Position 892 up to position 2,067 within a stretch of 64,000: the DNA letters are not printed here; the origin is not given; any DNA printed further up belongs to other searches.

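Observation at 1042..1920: Phage-encoded diguanylate cyclase with an intact GGDEF site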

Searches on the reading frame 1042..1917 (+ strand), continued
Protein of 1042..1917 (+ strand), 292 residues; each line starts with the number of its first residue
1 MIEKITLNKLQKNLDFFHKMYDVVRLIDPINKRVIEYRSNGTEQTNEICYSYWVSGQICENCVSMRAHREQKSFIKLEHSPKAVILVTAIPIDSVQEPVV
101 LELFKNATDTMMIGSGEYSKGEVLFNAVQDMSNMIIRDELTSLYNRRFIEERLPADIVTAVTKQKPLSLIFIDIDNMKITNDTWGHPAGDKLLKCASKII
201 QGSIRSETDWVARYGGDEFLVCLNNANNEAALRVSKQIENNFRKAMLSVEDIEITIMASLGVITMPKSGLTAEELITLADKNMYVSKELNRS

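Call 20: find_related_loci(query=window:1042-1917:+, collection=viral_contigs, flank=10000)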
Query window:1042-1917:+ (292 aa) in viral_contigs; peptide patterns used: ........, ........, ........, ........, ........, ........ (x = any residue, [..] = any of these).
1 stretches matched a pattern, but none encodes a relative of the query by tblastn (E <= 1e-3).

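Call 22: search_solved_structures(query=window:1042-1917:+, show_alignments=3, max_evalue=1e-10)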
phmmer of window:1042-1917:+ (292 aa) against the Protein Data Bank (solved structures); distinct sequences matched with E-value up to 1e-10: 47.
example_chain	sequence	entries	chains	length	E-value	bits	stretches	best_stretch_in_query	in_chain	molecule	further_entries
4zve_A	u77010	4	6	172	2.5e-25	92.6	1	138-291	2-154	Diguanylate cyclase DosC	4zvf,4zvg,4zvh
4urs_A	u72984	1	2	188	1.6e-24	89.9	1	128-289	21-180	DIGUANYLATE CYCLASE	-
4urg_A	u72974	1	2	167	3e-23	85.8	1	138-289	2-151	DIGUANYLATE CYCLASE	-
4urq_U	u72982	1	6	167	1e-22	84.1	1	138-289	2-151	DIGUANYLATE CYCLASE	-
5euh_A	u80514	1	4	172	1.2e-22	83.8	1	137-291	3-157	Putative GGDEF domain membrane protein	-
6d9m_A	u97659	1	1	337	5.5e-22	81.6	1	138-290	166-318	Fusion protein of Endolysin,Response receiver sensor diguanylate cyclase, GAF domain-conta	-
5m3c_A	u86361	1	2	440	2.5e-21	79.5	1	137-292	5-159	Diguanylate cyclase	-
6zxm_A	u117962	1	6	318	4e-21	78.8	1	131-291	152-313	Putative GGDEF/response regulator receiver domain protein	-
3icl_A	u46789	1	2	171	7e-20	74.7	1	138-288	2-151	EAL/GGDEF domain protein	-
3i5c_A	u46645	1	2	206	8.3e-20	74.5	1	119-290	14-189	Fusion of General control protein GCN4 and WSPR response regulator protein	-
6zxb_A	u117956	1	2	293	9.3e-20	74.3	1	131-291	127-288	Putative GGDEF/response regulator receiver domain protein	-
6zxc_A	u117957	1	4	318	1.1e-19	74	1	131-291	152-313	Putative GGDEF/response regulator receiver domain protein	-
7a7e_A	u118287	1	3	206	4.5e-19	72.1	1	132-289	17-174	Diguanylate cyclase TpbB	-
3i5a_A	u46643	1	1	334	4.6e-19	72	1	132-290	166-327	Response regulator/GGDEF domain protein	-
6hbz_A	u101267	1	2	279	8.3e-19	71.2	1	123-291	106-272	GGDEF domain protein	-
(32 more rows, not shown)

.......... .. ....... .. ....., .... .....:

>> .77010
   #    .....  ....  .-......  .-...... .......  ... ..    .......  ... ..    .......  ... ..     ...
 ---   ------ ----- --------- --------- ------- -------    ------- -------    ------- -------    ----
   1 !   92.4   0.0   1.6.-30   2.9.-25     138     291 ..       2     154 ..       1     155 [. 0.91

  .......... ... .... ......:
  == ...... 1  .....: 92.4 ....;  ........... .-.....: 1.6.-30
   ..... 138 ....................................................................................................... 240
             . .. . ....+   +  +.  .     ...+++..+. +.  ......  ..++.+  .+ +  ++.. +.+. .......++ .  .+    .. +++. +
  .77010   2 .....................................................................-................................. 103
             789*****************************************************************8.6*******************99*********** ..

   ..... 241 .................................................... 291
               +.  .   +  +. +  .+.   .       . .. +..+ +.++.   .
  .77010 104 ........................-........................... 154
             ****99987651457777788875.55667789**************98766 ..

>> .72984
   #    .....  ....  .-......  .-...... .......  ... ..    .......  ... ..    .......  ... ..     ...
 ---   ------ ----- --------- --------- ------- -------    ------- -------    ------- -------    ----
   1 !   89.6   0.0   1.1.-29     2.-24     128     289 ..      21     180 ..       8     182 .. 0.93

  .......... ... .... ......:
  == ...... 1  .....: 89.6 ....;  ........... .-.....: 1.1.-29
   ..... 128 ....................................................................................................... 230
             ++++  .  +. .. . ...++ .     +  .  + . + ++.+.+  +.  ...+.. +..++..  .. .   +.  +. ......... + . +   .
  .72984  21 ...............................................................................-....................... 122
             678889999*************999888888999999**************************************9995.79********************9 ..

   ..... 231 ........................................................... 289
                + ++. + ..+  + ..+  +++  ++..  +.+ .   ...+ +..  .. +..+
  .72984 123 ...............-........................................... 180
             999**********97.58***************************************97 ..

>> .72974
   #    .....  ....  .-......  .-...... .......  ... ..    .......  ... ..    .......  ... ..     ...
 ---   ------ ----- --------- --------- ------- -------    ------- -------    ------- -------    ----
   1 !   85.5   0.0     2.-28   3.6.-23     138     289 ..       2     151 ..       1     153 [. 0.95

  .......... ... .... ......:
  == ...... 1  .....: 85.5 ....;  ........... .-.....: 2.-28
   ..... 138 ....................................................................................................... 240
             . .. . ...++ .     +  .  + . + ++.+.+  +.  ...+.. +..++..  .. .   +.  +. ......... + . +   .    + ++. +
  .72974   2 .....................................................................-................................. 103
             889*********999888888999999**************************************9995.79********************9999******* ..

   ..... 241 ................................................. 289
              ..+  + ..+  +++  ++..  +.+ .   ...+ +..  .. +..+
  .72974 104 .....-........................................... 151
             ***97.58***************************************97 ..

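Call 29: find_related_loci(query=A1, collection=viral_contigs, flank=10000)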
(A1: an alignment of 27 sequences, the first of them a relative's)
Query A1 (292 aa) in viral_contigs; peptide patterns used: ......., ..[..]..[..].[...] (x = any residue, [..] = any of these).
102 stretches matched a pattern; 66 encode a relative of the query (tblastn E <= 1e-3); 66 distinct loci.
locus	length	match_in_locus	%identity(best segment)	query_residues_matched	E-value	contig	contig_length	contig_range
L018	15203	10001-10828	30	1-287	1e-30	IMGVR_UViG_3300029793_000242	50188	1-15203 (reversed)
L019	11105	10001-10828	29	1-287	6e-31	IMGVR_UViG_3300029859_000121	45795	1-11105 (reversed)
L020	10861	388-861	39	117-273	2e-24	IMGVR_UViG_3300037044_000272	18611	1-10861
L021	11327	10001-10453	35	129-287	8e-22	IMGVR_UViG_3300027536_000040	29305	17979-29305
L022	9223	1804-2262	33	131-292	6e-22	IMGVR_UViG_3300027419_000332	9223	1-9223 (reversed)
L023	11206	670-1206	34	122-292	2e-21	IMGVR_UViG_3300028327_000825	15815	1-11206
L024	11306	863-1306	39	137-291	6e-21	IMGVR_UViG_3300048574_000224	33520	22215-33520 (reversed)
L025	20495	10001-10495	35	129-292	6e-21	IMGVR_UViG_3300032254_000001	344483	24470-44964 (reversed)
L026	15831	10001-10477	29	129-292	9e-21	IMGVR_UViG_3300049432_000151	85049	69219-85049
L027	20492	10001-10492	35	130-292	1e-20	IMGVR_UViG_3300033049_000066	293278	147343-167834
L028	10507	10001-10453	32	138-287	7e-20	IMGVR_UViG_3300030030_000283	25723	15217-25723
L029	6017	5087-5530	38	138-287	6e-20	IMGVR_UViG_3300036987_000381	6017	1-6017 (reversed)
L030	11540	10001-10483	34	126-291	6e-20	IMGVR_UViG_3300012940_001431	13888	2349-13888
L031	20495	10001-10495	33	130-292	3e-19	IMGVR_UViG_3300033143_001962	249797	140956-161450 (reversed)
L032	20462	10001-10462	34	128-291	5e-19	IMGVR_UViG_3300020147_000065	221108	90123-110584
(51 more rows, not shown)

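Call 30: predict_structure(alignment_id=A1)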
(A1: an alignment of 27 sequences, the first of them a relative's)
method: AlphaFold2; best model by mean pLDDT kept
length: 292 residues; sequences in the alignment: 27
mean_pLDDT: 78.4   pTM: 0.57
mean pLDDT of the five models: 78.4, 75.8, 73.0, 69.5, 66.3
residues with pLDDT >= 90: 100; 70-90: 105; 50-70: 60; < 50: 27
segments of 3 or more residues with pLDDT < 50: 1-3, 51-58, 111-125
pLDDT, mean of each block of 10 residues (from residue 1): 57 66 79 69 64 46 78 71 72 78 70 40 50 68 82 81 92 95 92 95 90 93 96 96 88 91 92 93 92 66
secondary structure, 60 per line:
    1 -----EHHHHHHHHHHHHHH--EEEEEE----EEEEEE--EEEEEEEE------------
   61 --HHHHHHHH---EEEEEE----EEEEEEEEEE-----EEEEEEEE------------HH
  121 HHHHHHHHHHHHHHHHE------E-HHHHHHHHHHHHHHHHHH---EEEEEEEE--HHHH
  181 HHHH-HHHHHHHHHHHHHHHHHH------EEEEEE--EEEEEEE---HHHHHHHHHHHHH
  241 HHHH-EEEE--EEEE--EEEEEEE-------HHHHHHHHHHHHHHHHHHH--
elements in order: H7-20 E23-28 E33-38 E41-48 H63-70 E74-79 E84-93 E99-106 H119-136 H146-163 E167-174 H177-184 H186-203 E210-215 E218-224 H228-244 E246-249 E252-255 E258-264 H272-290

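Call 58: find_encoding_contigs(protein=P0007, flank=10000, max_places=2)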
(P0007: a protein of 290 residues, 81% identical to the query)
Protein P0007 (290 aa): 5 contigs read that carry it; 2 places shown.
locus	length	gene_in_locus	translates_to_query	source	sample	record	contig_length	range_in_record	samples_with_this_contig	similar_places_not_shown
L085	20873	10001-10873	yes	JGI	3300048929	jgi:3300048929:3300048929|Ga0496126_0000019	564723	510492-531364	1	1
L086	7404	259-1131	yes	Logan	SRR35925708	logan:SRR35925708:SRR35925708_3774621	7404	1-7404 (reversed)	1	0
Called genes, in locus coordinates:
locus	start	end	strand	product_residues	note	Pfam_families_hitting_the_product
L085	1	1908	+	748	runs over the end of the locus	-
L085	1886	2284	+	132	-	-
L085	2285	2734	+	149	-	-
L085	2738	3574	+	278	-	-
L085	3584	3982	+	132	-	-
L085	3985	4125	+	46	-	PF09693:Phage_XkdX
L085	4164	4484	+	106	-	-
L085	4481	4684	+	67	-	PF16945:Phage_r1t_holin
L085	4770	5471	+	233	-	PF02557:VanY, PF13539:Peptidase_M15_4, PF01473:Choline_bind_1 (faint), PF19127:Choline_bind_3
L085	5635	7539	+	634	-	PF13964:Beta-prop_Calicin, PF01344:Kelch_1, PF25210:Kelch_FKB95, PF24681:Kelch_KLHDC2_KLHL20_DRC7, PF24981:Beta-prop_ATRN-LZTR1, PF25210:Kelch_FKB95, PF01344:Kelch_1, PF13964:Beta-prop_Calicin, +23 more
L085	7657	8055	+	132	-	PF05067:Mn_catalase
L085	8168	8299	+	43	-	-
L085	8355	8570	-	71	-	-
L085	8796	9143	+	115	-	-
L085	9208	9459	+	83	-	-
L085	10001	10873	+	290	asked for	PF00990:GGDEF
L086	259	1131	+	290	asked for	PF00990:GGDEF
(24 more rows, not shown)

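Call 59: find_encoding_contigs(protein=P0013, flank=10000, max_places=2)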
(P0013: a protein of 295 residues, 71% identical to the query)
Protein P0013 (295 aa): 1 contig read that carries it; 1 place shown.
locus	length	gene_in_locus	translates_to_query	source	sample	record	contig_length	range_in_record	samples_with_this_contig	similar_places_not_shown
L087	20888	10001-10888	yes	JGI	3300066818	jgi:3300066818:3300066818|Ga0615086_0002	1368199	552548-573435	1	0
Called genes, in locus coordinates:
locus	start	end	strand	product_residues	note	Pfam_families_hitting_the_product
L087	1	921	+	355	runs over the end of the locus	PF12705:PDDEXK_1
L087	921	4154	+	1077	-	PF02811:PHP, PF07733:DNA_pol3_alpha, PF17657:DNA_pol3_finger, PF14579:HHH_6 (weak)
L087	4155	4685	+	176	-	PF02732:ERCC4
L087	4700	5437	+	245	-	PF01966:HD, PF20600:ExoX-like_C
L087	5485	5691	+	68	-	-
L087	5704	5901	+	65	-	-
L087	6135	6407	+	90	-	-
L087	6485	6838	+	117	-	-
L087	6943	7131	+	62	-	-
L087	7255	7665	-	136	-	PF07883:Cupin_2 (weak)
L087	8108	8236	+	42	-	-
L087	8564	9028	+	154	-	PF13673:Acetyltransf_10, PF00583:Acetyltransf_1, PF13508:Acetyltransf_7, PF08445:FR47 (faint)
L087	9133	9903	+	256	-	PF04973:NMN_transporter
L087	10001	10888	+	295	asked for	PF00990:GGDEF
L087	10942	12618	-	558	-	PF00082:Peptidase_S8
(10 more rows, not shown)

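Call 60: find_encoding_contigs(protein=P0015, flank=10000, max_places=2)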
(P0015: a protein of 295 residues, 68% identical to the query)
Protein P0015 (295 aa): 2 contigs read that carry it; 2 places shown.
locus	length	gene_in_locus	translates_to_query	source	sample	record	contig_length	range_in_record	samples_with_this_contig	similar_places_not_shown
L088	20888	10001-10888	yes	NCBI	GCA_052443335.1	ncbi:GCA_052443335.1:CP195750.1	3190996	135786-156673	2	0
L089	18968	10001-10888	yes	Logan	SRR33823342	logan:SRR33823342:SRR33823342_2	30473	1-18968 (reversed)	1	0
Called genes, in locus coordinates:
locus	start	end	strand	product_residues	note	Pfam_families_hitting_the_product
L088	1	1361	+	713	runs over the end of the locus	PF01926:MMR_HSR1, PF02421:FeoB_N, PF17910:FeoB_Cyto, PF07670:Gate, PF07664:FeoB_C, PF07670:Gate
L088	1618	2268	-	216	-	PF01047:MarR (weak), PF01325:Fe_dep_repress, PF02742:Fe_dep_repr_C, PF04023:FeoA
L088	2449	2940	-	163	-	-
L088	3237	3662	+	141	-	PF07581:Glug (faint)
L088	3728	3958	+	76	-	-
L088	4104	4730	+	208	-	PF00440:TetR_N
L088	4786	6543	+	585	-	PF00664:ABC_membrane, PF00005:ABC_tran, PF02463:SMC_N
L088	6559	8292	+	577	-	PF00664:ABC_membrane, PF00005:ABC_tran, PF02463:SMC_N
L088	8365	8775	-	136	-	PF01327:Pep_deformylase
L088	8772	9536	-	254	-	PF03883:H2O2_YaaD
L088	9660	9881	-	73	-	-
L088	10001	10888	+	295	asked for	PF00990:GGDEF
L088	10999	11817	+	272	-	PF00376:MerR, PF13411:MerR_1, PF06445:GyrI-like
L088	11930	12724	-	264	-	PF05175:MTS, PF13489:Methyltransf_23, PF01209:Ubie_methyltran, PF02390:Methyltransf_4 (weak), PF13649:Methyltransf_25, PF13847:Methyltransf_31, PF08241:Methyltransf_11, PF08242:Methyltransf_12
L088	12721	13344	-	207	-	PF13489:Methyltransf_23, PF01209:Ubie_methyltran, PF05175:MTS (weak), PF13847:Methyltransf_31, PF08241:Methyltransf_11, PF08242:Methyltransf_12, PF13649:Methyltransf_25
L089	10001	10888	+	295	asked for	PF00990:GGDEF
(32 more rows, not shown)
